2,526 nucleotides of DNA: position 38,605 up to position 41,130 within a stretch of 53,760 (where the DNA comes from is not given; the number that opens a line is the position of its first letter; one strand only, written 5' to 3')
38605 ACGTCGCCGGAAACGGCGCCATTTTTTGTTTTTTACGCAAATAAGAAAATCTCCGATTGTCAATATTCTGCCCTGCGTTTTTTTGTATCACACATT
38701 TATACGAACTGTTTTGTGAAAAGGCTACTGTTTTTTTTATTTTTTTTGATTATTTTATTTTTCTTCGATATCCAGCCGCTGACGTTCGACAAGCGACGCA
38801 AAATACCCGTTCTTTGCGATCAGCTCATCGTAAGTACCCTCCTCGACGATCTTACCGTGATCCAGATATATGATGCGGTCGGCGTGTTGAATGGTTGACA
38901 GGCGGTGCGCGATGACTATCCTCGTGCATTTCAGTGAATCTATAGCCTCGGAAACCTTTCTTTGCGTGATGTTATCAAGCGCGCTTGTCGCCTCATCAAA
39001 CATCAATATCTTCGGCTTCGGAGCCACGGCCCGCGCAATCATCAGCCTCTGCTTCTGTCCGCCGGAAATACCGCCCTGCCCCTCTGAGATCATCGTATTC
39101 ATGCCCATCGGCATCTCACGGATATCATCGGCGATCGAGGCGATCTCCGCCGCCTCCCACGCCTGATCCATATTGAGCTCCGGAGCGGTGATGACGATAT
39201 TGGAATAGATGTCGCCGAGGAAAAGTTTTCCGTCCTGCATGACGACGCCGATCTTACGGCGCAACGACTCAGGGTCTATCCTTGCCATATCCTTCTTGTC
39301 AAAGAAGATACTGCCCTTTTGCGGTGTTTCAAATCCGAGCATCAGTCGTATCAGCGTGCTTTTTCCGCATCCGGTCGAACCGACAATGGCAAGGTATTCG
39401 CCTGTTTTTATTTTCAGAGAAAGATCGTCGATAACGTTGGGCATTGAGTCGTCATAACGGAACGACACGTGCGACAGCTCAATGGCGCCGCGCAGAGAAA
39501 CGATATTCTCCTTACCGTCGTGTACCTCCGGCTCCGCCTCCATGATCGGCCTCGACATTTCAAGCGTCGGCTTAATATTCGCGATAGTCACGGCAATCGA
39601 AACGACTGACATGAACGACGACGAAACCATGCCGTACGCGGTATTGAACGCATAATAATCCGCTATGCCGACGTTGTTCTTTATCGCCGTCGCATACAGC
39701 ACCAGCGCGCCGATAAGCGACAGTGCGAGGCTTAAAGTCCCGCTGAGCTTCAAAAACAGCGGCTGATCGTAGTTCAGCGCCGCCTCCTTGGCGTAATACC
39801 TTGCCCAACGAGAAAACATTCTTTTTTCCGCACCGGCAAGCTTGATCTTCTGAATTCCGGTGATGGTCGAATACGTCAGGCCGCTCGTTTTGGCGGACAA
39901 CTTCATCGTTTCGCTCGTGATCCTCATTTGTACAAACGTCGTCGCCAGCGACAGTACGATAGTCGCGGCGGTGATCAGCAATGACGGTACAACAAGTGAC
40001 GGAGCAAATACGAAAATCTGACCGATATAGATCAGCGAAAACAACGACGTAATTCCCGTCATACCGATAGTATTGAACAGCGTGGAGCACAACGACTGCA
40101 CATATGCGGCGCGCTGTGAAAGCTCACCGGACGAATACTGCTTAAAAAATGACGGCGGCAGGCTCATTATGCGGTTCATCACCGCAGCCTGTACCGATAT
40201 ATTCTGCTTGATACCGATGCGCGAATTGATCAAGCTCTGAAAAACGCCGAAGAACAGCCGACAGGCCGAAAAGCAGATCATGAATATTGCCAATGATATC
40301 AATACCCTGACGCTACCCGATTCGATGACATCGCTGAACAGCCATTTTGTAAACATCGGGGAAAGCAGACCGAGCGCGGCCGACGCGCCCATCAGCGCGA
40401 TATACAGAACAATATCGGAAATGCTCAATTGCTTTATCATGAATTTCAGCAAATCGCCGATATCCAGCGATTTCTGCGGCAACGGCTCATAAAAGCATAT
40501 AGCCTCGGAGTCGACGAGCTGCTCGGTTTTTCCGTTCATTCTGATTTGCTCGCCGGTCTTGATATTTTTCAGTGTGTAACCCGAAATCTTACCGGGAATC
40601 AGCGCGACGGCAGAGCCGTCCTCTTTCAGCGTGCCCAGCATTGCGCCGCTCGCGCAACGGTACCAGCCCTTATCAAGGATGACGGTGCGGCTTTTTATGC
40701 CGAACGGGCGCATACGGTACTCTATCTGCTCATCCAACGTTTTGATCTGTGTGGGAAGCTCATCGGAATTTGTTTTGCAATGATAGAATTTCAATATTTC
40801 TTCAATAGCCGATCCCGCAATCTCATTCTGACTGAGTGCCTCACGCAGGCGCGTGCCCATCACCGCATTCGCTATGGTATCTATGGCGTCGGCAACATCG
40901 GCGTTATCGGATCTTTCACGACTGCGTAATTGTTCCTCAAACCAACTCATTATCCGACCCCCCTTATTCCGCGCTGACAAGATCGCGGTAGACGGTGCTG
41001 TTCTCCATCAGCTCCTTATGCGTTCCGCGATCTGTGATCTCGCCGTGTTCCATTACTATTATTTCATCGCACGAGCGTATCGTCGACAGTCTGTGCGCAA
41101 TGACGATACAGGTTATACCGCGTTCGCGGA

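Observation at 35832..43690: Operon with a C39-peptidase ABC export trio and three GG-leader cargo genes but no maturase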

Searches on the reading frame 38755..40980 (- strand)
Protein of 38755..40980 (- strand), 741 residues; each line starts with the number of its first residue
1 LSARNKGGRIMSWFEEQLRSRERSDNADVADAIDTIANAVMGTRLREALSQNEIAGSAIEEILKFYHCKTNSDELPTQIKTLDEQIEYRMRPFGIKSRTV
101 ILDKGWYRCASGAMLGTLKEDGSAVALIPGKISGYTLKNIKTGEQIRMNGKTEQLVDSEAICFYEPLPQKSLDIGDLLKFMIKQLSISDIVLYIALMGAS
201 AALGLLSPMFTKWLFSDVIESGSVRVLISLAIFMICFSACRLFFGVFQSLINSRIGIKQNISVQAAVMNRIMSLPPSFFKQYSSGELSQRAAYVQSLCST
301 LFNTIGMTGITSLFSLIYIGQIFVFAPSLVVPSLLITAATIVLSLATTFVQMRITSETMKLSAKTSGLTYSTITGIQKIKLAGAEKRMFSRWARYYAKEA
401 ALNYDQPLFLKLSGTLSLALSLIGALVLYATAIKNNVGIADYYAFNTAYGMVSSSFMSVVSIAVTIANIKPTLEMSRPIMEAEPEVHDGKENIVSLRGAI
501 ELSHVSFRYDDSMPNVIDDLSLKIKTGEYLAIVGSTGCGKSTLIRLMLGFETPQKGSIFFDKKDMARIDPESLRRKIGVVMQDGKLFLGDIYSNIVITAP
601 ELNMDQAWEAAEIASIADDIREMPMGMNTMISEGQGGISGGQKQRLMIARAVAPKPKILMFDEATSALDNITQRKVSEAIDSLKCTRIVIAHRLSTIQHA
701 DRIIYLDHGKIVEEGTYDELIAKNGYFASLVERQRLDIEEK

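Call 3: search_protein_families(library=pfam, proteins=[window:38755-40980:-], max_evalue=0.1)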
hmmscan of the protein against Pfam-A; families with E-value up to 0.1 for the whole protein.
window:38755-40980:- (741 aa): 9 families
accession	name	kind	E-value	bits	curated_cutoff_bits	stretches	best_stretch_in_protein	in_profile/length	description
PF00005.33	ABC_tran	-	8.4e-32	111.1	25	1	518-666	2-137/137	ABC transporter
PF00664.28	ABC_membrane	-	3.7e-17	63.3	28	1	192-448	3-266/274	ABC transporter transmembrane region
PF02463.25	SMC_N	-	1.1e-06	28.6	40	1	638-706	137-211/220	RecF/RecN/SMC N terminal domain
PF13558.12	SbcC_Walker_B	-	0.011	16.4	27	0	630-680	25-88/90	SbcC/RAD50-like, Walker B motif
PF09818.15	ABC_ATPase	-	0.011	15.2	23.2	0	597-674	116-194/283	P-loop domain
PF03193.22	RsgA_GTPase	-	0.015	15.6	30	1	514-549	94-128/174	RsgA GTPase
PF13401.12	AAA_22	-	0.024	15.4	27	1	528-577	6-54/130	AAA domain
PF01935.23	DUF87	-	0.024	15.2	23.2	1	530-548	26-44/220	Helicase HerA, central domain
PF13555.12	AAA_29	-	0.044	14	27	1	522-544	17-39/61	P-loop containing region of AAA domain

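Call 4: search_protein_families(library=ncbifam, proteins=[window:38755-40980:-], max_evalue=0.1)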
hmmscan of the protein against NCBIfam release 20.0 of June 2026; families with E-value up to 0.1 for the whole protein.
window:38755-40980:- (741 aa): 188 families (the best 25 are shown)
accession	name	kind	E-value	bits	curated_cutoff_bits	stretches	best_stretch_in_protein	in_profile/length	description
TIGR03797.1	NHLM_micro_ABC2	equivalog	6.9e-208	692.4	709.4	1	77-734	26-685/686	NHLP bacteriocin export ABC transporter permease/ATPase subunit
TIGR01846.1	type_I_sec_HlyB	subfamily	1.9e-103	347.1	725.55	1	178-734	131-692/694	type I secretion system permease/ATPase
TIGR03796.1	NHLM_micro_ABC1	equivalog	1.3e-99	334.3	853.3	1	189-731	154-709/710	NHLP family bacteriocin export ABC transporter peptidase/permease/ATPase subunit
TIGR03375.1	type_I_sec_LssB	subfamily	2e-87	294.1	693.1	1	202-723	163-691/696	type I secretion system permease/ATPase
TIGR02203.1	MsbA_lipidA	equivalog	5.8e-83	279.3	602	1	185-732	12-567/572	lipid A export permease/ATP-binding protein MsbA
NF045513.1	HepA_fam_ABC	equivalog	3.7e-80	270.1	725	1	220-727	87-602/610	heterocyst formation ABC transporter subunit HepA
NF010178.0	PRK13657.1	equivalog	2.8e-79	267.1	733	1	213-740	40-576/588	glucan ABC transporter ATP-binding protein/ permease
TIGR02204.1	MsbA_rel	hypoth_equivalog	1.1e-76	258.8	780.4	1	178-734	10-575/576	ABC transporter, permease/ATP-binding protein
TIGR01193.1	bacteriocin_ABC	subfamily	2.5e-76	257.7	523.85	1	164-732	134-707/708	peptide cleavage/export ABC transporter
TIGR00958.1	3a01208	subfamily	1.7e-65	221.7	874.6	1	174-731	149-711/711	antigen peptide transporter 2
NF052233.1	CphA_assoc_ABC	equivalog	1.2e-62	212.3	880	1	249-738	251-747/766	cyanophycin metabolism-associated ABC transporter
NF008381.0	PRK11176.1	equivalog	4.5e-62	210.2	867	1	184-733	26-578/582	lipid A ABC transporter ATP-binding protein/permease MsbA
NF008056.1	PRK10790.1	equivalog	1.2e-61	209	746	1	186-734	26-575/584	SmdB family multidrug efflux ABC transporter permease/ATP-binding protein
TIGR01192.1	chvA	subfamily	9.3e-60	202.8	585.4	1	490-740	325-576/585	glucan export ABC transporter ATP-binding protein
TIGR01842.1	type_I_sec_PrtD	subfamily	9.1e-57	192.8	510.15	1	202-723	20-543/544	type I secretion system permease/ATPase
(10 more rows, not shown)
